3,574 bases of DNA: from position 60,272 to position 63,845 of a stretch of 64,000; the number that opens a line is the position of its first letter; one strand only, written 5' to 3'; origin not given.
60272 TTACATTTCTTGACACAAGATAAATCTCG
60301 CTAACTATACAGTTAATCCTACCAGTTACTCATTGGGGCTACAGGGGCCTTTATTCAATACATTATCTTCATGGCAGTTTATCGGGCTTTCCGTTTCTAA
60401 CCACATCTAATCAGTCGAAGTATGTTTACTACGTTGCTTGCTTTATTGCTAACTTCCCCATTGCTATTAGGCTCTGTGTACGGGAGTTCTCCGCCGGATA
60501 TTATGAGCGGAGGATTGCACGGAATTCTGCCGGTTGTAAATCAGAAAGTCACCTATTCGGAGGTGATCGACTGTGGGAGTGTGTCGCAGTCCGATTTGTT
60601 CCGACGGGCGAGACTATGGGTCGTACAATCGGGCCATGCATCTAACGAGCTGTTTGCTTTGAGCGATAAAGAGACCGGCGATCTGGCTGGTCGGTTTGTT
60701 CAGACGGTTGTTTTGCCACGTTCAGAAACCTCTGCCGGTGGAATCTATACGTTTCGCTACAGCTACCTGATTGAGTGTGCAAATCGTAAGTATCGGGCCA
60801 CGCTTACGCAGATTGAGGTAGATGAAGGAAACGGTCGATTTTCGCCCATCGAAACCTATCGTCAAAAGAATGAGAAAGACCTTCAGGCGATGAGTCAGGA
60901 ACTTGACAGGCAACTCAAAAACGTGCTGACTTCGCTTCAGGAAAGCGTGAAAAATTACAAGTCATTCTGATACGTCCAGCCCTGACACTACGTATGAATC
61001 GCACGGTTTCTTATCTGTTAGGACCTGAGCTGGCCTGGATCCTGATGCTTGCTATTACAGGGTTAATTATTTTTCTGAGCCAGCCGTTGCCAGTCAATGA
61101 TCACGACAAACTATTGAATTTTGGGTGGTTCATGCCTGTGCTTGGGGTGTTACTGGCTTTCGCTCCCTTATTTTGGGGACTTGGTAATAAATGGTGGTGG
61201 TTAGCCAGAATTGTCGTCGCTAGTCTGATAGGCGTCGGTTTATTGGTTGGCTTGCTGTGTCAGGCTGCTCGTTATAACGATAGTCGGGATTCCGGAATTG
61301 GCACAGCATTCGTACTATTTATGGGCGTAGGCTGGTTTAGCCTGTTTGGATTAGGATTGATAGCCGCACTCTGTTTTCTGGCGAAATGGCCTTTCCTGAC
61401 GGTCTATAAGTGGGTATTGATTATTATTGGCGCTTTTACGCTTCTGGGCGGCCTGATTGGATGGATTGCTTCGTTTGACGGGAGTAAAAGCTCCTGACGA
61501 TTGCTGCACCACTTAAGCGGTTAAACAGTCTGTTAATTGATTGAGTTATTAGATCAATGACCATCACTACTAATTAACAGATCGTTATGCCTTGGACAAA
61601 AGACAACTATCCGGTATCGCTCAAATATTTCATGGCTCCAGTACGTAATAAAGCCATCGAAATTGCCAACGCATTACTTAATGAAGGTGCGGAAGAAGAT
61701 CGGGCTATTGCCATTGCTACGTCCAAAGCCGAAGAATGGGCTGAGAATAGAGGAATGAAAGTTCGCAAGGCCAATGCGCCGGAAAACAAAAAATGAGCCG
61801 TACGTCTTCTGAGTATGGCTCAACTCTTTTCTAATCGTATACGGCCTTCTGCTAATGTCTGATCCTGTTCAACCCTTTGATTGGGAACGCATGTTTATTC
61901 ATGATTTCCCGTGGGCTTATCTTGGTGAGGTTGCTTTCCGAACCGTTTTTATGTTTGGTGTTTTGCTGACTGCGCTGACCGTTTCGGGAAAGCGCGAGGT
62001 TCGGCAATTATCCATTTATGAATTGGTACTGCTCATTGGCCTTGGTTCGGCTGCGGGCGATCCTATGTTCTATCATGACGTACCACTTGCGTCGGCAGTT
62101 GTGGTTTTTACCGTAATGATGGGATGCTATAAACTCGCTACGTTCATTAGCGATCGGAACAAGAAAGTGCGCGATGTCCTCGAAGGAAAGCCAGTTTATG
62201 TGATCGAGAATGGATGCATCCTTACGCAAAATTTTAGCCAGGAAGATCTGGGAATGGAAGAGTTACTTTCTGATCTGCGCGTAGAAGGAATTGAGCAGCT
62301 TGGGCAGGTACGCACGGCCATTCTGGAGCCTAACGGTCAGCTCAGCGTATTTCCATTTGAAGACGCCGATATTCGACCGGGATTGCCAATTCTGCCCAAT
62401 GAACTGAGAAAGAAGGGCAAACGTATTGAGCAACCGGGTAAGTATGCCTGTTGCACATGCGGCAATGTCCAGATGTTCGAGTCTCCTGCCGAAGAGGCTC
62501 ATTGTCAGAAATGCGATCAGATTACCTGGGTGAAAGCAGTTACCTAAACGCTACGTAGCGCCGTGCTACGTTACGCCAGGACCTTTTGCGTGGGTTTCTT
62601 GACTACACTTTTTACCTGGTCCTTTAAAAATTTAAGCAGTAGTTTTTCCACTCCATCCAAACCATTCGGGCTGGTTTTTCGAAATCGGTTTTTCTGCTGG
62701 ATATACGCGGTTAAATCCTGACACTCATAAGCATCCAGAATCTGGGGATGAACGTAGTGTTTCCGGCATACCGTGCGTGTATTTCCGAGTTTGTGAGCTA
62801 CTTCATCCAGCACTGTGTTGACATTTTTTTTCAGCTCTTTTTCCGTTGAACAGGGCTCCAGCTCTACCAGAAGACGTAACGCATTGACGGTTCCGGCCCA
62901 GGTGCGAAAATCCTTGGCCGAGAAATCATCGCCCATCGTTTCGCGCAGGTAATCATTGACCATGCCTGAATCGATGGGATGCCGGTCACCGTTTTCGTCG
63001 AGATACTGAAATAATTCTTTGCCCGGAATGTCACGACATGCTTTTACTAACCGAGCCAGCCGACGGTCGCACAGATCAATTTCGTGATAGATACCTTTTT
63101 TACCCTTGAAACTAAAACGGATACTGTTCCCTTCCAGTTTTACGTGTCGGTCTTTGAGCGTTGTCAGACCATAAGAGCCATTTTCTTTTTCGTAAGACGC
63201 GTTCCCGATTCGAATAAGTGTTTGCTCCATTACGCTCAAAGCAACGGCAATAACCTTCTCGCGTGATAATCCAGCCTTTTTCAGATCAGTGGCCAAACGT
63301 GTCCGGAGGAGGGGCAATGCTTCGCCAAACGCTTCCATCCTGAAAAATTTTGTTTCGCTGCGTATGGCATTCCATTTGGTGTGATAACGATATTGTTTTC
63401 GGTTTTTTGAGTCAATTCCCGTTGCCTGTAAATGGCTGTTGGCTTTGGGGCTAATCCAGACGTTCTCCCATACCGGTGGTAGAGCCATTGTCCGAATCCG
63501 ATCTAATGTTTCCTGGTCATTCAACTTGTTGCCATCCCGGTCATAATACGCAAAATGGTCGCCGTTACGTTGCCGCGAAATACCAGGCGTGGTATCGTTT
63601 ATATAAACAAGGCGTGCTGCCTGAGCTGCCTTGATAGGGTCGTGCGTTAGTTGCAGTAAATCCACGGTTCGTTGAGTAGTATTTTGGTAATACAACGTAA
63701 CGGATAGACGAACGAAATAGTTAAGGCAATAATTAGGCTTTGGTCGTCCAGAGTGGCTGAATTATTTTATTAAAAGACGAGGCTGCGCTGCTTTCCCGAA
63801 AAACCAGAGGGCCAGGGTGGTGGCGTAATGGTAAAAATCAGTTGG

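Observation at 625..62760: Window-wide over-represented motif RCTACGT / palindrome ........: a HIP1-like signature in a Bacteroidota genome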

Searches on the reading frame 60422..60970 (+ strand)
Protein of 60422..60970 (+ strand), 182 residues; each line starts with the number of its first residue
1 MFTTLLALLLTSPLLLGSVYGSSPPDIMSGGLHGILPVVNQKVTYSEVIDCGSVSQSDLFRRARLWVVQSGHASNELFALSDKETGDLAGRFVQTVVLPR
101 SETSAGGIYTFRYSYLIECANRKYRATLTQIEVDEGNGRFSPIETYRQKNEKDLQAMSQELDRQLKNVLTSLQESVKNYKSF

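Call 20: search_protein_families(library=pfam, proteins=[window:60422-60970:+])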
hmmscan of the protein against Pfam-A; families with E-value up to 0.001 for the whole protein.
window:60422-60970:+ (182 aa): 1 family
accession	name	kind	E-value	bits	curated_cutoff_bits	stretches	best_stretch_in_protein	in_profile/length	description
PF14730.11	DUF4468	-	4.2e-13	49.9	22.6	1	45-132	1-89/92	Domain of unknown function (DUF4468) with TBP-like fold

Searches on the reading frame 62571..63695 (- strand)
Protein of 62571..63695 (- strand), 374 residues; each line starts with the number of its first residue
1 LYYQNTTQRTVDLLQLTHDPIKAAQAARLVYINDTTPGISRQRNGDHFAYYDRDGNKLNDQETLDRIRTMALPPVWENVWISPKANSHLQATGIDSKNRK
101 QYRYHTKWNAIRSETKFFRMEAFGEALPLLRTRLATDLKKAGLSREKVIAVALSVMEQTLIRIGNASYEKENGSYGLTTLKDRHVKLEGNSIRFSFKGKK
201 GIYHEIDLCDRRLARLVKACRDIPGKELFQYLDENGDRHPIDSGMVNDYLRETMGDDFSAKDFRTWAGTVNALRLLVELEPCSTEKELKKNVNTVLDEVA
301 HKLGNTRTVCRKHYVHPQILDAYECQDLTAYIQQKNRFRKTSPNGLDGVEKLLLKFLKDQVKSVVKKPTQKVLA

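Call 12: search_protein_families(library=pfam, proteins=[window:62571-63695:-])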
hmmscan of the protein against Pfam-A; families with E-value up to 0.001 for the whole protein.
window:62571-63695:- (374 aa): 2 families
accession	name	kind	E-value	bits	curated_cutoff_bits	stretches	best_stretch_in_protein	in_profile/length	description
PF01028.25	Topoisom_I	-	1.5e-41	142.7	23.7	1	111-336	7-222/228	Eukaryotic DNA topoisomerase I, catalytic core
PF21338.2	Top1B_N_bact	-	5.1e-22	77.8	27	1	47-95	1-49/49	Bacterial DNA topoisomerase IB, N-terminal domain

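Call 68: find_homologous_proteins(query=window:62571-63695:-, max_evalue=1e-20)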
Query window:62571-63695:- (374 aa): 8000 proteins with E <= 1e-20 among 8000 candidates; the best 120 are listed.
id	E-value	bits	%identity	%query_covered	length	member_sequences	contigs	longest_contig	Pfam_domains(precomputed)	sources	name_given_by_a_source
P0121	1.4e-244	829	100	97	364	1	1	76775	PF21338.3,PF01028.26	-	-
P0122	1.3e-209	714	89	93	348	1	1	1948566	PF21338.3,PF01028.26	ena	-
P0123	3.2e-207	706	85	95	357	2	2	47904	PF21338.3,PF01028.26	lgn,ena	-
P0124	2.4e-205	700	85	95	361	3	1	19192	PF21338.3,PF01028.26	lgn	-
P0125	6.2e-205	698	84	94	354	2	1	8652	PF21338.3,PF01028.26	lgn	-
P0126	2.0e-203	693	83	95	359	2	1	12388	PF21338.3,PF01028.26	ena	-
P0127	1.5e-201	687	82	97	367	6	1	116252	PF21338.3,PF01028.26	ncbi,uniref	ncbi:DNA topoisomerase IB [Spirosoma soli]|uniref:DNA topoisomerase n=1 Tax=Spirosoma soli TaxID=177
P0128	5.9e-201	685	83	94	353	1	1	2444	PF21338.3,PF01028.26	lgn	-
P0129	1.3e-200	684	83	95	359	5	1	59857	PF21338.3,PF01028.26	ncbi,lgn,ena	-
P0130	1.7e-199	680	82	95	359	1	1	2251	PF21338.3,PF01028.26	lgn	-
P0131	1.2e-198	678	81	97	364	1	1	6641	PF21338.3,PF01028.26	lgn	-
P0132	1.5e-197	674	80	97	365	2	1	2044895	PF21338.3,PF01028.26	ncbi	ncbi:DNA topoisomerase IB [Spirosoma pulveris]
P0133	1.1e-196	671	81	95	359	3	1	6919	PF21338.3,PF01028.26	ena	-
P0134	1.3e-196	671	80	96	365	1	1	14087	PF21338.3,PF01028.26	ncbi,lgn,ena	-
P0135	1.5e-196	671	82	95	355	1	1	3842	PF21338.3,PF01028.26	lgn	-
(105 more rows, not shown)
